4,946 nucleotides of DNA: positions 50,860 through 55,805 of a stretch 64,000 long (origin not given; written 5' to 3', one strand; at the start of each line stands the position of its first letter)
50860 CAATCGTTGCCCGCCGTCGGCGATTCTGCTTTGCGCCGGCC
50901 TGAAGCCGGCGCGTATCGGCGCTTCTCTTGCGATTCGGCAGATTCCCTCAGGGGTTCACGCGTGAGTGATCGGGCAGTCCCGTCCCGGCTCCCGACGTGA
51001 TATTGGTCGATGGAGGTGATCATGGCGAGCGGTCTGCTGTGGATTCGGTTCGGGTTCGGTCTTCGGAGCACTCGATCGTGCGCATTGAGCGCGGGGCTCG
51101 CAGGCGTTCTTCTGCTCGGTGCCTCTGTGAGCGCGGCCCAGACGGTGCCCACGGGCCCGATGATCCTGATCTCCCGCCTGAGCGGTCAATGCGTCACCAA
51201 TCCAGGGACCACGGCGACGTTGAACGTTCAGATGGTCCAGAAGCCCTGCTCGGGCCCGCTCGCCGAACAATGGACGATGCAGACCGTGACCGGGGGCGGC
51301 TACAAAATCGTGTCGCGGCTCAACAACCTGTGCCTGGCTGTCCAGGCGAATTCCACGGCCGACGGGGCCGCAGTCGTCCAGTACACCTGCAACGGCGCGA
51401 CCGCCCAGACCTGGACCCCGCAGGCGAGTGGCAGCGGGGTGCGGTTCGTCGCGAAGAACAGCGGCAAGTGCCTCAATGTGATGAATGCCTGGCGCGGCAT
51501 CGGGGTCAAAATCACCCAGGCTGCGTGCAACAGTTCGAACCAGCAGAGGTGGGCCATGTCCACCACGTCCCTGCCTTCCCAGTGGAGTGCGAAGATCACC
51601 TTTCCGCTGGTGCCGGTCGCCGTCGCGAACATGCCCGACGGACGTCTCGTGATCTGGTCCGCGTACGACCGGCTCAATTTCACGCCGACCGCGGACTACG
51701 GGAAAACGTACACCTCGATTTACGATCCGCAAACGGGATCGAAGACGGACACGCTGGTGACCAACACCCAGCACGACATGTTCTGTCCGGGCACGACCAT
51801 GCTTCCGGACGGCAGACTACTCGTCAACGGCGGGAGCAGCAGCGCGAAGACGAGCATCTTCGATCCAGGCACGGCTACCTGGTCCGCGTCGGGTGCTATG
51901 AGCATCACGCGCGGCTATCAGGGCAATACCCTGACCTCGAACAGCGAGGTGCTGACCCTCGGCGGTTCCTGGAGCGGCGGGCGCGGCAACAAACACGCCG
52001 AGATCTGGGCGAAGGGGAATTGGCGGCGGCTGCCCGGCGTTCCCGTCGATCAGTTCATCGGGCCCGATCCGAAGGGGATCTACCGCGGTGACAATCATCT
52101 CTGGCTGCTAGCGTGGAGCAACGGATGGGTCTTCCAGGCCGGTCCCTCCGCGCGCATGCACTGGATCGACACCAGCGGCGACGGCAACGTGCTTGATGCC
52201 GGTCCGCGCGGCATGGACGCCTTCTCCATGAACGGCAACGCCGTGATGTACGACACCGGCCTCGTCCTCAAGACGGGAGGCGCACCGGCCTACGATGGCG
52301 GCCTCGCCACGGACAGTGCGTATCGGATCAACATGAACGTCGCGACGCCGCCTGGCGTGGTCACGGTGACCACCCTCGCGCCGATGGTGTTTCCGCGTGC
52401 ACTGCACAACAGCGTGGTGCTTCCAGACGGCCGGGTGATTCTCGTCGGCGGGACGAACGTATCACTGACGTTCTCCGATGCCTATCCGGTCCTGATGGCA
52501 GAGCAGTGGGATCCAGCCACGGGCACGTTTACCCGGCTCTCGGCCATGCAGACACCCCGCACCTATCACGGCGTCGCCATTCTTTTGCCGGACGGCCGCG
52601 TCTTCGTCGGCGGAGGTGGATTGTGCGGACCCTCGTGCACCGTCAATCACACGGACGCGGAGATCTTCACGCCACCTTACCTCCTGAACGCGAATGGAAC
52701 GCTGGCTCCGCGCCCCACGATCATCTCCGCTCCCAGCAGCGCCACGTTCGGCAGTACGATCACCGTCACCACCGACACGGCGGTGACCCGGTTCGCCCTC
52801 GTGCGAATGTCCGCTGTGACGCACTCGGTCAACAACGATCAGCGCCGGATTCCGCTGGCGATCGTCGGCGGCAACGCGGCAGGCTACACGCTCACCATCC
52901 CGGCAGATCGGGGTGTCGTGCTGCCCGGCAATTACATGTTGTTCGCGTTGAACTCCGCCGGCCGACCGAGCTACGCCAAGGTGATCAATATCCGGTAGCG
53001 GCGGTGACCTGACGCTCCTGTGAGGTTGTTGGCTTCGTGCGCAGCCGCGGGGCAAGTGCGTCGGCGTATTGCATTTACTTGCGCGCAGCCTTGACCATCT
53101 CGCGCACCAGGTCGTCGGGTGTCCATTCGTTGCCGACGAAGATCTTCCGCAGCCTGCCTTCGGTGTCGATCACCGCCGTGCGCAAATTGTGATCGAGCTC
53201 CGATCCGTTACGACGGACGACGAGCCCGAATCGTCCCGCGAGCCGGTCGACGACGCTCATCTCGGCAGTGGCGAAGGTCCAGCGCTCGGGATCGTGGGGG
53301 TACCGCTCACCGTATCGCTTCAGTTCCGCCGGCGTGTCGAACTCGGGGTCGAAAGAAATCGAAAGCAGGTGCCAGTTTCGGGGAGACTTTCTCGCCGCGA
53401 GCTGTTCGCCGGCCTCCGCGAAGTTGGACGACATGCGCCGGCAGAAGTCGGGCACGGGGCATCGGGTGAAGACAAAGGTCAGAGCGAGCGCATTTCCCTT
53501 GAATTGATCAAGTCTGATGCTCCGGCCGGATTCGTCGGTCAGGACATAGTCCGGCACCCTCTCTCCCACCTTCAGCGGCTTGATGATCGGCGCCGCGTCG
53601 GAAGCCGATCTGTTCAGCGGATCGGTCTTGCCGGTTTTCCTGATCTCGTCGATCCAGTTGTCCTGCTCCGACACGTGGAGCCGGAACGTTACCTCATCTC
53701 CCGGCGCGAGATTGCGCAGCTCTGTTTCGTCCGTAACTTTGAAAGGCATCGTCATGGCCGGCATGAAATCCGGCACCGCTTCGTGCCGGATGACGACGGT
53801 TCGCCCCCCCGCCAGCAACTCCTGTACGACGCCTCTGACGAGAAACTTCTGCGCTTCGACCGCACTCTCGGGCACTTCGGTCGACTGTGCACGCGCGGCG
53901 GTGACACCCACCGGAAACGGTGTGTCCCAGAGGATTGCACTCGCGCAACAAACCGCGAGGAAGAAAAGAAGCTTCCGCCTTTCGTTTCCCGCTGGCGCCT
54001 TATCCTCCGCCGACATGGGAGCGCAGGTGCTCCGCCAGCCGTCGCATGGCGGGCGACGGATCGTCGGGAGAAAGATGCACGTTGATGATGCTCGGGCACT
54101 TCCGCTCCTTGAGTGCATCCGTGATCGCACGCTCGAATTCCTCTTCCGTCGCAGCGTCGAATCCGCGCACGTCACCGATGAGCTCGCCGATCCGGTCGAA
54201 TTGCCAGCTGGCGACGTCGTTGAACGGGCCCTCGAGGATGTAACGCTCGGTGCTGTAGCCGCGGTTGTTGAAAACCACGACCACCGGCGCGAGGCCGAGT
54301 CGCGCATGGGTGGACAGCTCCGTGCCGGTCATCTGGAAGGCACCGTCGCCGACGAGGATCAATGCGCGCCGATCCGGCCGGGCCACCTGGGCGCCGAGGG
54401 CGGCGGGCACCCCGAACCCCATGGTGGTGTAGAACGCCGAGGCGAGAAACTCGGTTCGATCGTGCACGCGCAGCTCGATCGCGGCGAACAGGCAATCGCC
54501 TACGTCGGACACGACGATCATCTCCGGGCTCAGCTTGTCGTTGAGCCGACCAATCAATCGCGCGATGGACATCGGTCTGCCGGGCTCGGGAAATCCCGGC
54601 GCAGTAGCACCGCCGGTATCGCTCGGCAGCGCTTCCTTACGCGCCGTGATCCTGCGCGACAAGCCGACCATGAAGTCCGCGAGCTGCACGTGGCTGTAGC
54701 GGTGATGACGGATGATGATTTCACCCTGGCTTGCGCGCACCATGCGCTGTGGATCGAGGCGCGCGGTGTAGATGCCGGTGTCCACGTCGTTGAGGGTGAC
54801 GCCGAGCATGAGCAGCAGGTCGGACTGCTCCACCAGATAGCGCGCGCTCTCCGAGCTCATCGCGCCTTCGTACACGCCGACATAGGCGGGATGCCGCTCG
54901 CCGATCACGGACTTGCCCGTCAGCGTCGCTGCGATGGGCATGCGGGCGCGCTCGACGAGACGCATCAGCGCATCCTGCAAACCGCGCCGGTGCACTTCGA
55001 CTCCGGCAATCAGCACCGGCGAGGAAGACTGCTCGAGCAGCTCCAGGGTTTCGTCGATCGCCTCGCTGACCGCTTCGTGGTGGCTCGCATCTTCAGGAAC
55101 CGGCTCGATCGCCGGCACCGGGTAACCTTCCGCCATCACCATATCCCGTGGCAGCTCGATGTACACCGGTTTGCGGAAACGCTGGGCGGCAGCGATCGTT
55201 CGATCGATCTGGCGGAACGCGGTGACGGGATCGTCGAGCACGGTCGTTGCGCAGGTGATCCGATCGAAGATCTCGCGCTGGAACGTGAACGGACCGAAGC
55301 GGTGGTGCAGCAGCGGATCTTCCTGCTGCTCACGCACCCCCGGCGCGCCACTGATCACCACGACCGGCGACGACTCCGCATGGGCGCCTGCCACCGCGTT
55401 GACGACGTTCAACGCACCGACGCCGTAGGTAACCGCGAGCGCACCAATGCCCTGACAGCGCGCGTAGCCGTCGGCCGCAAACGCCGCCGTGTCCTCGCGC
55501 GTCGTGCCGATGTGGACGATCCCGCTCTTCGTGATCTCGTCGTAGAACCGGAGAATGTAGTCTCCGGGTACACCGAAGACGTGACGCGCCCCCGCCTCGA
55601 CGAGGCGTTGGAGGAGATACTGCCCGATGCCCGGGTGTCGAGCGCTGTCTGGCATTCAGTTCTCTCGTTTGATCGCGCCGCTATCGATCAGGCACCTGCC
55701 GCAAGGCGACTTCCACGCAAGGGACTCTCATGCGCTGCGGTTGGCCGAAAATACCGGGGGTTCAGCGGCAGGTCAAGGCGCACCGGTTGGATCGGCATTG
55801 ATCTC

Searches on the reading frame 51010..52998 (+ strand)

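Call 9: search_protein_families(library=pfam, proteins=[window:51010-52998:+], max_evalue=0.001)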
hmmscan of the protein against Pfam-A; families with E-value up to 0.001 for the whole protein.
window:51010-52998:+ (662 aa): 7 families
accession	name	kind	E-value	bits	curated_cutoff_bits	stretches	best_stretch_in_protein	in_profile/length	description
PF14200.12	RicinB_lectin_2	-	5.5e-32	110.8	25.6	3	86-170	3-88/89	Ricin-type beta-trefoil lectin domain-like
PF09118.17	GO-like_E_set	-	6.4e-22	78.2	25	1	568-661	1-100/100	Galactose oxidase-like, Early set domain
PF00652.28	Ricin_B_lectin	-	4.9e-16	59.5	29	1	53-181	5-126/126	Ricin-type beta-trefoil lectin domain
PF13964.12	Kelch_6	-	3.5e-14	52.6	25.3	1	464-517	3-50/50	Kelch motif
PF13418.12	Kelch_4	-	6e-07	29.8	21.6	0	462-513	1-47/49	Galactose oxidase, central domain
PF07250.17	Glyoxal_oxid_N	-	9e-05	22.3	37.5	0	252-320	62-136/243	Glyoxal oxidase N-terminus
PF07646.21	Kelch_2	-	0.00055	20.2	21.3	0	259-292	3-42/48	Kelch motif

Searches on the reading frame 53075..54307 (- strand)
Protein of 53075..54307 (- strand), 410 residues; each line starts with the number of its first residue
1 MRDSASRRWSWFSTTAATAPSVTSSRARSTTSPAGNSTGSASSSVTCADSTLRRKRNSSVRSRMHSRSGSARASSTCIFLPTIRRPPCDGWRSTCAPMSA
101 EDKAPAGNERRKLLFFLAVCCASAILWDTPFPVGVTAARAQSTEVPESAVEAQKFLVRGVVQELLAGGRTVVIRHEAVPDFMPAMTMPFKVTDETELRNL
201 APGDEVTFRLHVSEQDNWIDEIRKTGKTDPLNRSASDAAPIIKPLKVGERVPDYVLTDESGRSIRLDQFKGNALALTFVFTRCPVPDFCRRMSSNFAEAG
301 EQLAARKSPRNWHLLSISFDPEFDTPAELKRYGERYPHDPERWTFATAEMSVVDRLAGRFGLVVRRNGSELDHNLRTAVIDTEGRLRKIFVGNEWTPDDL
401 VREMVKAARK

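Call 9: search_protein_families(library=pfam, proteins=[window:53075-54307:-], max_evalue=0.001)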
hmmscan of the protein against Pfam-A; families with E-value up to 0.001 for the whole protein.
window:53075-54307:- (410 aa): 4 families
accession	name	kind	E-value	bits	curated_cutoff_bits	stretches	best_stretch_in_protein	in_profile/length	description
PF11604.15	CusF_Ec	-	1.2e-15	57.6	27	1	157-223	4-71/72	Copper binding periplasmic protein CusF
PF02630.20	SCO1-SenC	-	6.1e-15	55.8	22.8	1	253-385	3-133/134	SCO1/SenC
PF00578.27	AhpC-TSA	-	2.3e-06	28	26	1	247-343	1-82/124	AhpC/TSA family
PF08534.16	Redoxin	-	7.8e-06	26.2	26.6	0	246-299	1-54/148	Redoxin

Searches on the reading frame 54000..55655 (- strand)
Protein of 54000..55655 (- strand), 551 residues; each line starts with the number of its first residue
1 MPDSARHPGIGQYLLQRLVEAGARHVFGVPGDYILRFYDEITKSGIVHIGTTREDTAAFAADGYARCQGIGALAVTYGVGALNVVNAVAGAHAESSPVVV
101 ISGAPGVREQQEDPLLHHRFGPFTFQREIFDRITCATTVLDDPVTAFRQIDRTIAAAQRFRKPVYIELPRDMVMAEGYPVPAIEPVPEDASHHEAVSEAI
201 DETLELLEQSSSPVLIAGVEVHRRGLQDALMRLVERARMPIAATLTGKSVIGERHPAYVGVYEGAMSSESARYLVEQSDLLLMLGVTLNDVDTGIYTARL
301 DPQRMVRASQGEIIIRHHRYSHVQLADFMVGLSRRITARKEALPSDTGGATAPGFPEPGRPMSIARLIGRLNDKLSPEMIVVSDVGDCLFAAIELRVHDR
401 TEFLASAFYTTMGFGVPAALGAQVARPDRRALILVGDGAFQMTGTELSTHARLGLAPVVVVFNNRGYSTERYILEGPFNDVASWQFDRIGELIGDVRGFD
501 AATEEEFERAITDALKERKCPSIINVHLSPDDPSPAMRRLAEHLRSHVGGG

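Call 9: search_protein_families(library=pfam, proteins=[window:54000-55655:-], max_evalue=0.001)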
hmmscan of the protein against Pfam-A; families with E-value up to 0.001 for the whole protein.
window:54000-55655:- (551 aa): 3 families
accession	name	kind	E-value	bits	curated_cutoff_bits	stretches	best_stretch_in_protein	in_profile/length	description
PF02776.23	TPP_enzyme_N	-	3.3e-31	108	26.8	1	11-117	4-107/119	Thiamine pyrophosphate enzyme, N-terminal TPP binding domain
PF02775.26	TPP_enzyme_C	-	5.4e-26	91.6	21.9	1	384-526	1-151/151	Thiamine pyrophosphate enzyme, C-terminal TPP binding domain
PF00205.28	TPP_enzyme_M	-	2.3e-24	86.1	30.4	1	200-304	1-105/137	Thiamine pyrophosphate enzyme, central domain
